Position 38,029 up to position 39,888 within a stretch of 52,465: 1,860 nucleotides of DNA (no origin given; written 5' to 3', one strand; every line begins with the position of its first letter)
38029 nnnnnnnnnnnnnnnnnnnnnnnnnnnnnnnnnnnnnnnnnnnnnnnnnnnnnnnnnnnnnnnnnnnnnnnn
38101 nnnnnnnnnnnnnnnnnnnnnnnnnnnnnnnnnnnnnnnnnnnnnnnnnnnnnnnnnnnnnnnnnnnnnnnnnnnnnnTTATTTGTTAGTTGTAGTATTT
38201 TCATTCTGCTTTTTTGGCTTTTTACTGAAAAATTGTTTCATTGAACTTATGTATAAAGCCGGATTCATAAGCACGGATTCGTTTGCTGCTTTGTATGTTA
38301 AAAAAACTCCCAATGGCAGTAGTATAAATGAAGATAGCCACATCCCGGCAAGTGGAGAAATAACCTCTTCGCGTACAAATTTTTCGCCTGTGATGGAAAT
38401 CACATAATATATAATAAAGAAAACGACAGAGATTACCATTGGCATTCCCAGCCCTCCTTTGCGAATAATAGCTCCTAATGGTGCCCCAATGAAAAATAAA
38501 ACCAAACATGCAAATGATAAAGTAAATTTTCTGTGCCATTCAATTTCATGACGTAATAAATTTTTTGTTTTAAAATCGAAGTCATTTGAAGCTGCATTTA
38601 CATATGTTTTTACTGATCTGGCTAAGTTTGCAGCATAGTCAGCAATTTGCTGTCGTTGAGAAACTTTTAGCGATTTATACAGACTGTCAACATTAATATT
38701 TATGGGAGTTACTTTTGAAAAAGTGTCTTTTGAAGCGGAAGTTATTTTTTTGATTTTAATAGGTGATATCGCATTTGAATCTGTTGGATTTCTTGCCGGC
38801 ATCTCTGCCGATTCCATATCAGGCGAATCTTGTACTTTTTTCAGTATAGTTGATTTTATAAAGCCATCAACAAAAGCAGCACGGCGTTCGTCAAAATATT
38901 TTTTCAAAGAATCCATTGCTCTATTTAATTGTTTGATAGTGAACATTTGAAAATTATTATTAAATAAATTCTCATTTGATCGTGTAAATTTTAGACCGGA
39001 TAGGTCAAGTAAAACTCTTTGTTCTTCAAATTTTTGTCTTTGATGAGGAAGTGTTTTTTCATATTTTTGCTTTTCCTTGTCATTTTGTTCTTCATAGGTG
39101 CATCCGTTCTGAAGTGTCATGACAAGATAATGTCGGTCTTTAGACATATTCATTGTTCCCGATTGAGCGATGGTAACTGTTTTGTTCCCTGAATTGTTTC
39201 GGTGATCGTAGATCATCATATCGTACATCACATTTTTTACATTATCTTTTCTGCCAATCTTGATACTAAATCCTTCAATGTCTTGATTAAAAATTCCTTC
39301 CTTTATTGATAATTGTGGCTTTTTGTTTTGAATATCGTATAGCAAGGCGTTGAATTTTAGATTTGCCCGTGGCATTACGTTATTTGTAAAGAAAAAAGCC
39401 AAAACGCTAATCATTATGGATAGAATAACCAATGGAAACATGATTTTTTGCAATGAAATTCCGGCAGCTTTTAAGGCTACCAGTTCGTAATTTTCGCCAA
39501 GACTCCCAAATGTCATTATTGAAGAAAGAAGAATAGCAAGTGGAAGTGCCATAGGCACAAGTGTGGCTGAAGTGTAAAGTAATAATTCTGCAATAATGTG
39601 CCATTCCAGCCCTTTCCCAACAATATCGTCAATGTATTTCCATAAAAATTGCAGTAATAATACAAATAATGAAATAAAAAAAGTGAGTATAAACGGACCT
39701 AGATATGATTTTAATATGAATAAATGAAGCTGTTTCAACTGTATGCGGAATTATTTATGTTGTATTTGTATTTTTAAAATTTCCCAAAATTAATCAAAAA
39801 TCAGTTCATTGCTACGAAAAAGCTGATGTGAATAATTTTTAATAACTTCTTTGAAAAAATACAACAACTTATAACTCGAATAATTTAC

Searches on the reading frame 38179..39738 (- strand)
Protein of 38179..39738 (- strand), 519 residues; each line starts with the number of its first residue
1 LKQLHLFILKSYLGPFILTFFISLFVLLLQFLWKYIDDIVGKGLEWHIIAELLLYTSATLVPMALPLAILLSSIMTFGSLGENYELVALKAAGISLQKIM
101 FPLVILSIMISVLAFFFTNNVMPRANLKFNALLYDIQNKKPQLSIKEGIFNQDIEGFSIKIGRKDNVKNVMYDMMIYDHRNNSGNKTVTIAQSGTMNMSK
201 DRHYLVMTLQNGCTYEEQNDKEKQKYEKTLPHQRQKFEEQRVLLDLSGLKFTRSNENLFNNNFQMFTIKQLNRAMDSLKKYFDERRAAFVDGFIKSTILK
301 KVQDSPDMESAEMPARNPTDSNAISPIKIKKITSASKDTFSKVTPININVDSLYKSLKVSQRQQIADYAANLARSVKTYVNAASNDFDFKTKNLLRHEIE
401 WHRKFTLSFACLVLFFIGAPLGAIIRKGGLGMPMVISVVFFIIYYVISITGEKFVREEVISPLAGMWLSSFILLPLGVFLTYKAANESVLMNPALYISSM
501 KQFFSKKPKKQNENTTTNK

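Call 7: search_protein_families(library=pfam, proteins=[window:38179-39738:-])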
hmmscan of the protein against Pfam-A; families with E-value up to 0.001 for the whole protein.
window:38179-39738:- (519 aa): 1 family
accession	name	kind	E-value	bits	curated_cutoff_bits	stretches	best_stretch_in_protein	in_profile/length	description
PF03739.19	LptF_LptG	-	3e-78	263.8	27.9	2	8-280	3-259/353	Lipopolysaccharide export system permease LptF/LptG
